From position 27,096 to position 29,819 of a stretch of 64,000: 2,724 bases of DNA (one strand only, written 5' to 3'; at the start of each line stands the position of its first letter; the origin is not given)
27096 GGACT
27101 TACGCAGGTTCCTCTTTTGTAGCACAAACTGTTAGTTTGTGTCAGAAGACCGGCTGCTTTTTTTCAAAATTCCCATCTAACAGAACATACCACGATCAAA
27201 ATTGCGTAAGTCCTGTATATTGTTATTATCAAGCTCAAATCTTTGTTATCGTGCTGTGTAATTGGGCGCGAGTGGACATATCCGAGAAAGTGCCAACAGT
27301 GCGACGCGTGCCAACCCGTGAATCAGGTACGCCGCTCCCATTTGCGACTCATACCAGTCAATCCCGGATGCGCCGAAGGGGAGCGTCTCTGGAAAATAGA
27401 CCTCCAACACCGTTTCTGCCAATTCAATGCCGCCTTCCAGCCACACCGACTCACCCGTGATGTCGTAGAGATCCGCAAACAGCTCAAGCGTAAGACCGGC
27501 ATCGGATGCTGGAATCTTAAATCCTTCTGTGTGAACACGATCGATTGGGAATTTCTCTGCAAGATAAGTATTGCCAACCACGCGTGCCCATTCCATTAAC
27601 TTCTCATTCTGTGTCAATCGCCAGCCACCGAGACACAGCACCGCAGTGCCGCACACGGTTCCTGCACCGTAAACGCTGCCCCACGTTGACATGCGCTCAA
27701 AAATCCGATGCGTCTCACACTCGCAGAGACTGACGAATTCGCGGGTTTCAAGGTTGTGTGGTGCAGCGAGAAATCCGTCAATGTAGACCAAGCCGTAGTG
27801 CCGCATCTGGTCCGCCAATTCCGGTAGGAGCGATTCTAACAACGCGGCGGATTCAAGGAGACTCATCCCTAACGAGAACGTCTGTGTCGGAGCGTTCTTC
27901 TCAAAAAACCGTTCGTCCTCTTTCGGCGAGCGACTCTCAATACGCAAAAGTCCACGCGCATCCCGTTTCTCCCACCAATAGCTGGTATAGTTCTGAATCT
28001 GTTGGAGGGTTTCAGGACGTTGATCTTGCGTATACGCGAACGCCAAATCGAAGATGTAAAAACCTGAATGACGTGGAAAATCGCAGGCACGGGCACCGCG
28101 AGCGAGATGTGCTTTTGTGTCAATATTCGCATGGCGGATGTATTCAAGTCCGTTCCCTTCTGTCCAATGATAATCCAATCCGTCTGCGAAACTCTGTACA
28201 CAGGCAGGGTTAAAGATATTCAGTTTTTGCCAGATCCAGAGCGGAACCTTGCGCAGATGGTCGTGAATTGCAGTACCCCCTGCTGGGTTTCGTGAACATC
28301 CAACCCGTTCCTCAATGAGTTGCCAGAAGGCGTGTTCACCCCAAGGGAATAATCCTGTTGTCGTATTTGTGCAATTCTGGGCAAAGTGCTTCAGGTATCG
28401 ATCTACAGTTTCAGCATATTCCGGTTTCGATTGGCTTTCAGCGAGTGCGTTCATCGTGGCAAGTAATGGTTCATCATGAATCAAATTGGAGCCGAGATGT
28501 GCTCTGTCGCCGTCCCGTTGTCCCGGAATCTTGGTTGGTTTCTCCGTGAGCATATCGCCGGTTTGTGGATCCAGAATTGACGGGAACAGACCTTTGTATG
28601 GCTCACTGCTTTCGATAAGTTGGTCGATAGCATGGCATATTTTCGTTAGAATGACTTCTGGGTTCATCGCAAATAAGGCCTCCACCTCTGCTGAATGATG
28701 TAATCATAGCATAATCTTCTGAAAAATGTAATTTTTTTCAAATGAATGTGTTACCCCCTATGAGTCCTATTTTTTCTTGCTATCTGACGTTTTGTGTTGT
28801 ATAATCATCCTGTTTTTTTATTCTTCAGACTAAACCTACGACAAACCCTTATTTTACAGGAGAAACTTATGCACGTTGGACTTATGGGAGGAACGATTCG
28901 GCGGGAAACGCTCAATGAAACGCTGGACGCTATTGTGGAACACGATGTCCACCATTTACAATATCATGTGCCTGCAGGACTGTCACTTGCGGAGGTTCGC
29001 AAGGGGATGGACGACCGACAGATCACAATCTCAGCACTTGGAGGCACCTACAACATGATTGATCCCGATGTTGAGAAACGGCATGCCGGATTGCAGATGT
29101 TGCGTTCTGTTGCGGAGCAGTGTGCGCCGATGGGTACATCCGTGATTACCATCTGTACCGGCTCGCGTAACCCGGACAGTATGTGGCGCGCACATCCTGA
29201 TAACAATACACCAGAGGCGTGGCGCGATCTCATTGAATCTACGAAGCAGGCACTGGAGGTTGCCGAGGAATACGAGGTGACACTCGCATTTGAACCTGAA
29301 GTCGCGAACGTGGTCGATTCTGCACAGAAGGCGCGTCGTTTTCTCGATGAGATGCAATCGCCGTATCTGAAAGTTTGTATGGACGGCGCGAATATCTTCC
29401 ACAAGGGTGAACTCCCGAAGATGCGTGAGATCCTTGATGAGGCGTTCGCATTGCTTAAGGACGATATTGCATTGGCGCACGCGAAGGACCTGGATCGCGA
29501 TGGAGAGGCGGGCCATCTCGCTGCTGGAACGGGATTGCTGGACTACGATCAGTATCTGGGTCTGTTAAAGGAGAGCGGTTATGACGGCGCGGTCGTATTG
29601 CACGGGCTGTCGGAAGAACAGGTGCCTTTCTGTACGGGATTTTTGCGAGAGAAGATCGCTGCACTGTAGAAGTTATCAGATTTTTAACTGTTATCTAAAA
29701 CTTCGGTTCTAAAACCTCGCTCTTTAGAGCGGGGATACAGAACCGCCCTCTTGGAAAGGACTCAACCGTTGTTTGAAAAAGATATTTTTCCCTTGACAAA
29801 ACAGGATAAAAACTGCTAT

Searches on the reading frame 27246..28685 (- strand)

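Call 46: search_protein_families(library=pfam, proteins=[window:27246-28685:-], max_evalue=0.0001)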
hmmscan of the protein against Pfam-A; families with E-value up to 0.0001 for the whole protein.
window:27246-28685:- (479 aa): 1 family
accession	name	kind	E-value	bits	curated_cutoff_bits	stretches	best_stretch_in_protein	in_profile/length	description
PF06917.19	Pectate_lyase_2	-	6e-07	28.9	26.6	1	57-191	21-149/491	Periplasmic pectate lyase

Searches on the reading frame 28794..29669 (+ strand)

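Call 46: search_protein_families(library=pfam, proteins=[window:28794-29669:+], max_evalue=0.0001)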
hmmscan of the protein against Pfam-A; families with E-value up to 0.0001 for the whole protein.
window:28794-29669:+ (291 aa): 1 family
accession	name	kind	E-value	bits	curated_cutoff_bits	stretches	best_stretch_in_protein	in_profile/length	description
PF01261.30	AP_endonuc_2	-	3.5e-32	112.5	31.1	1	58-269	22-227/249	Xylose isomerase-like TIM barrel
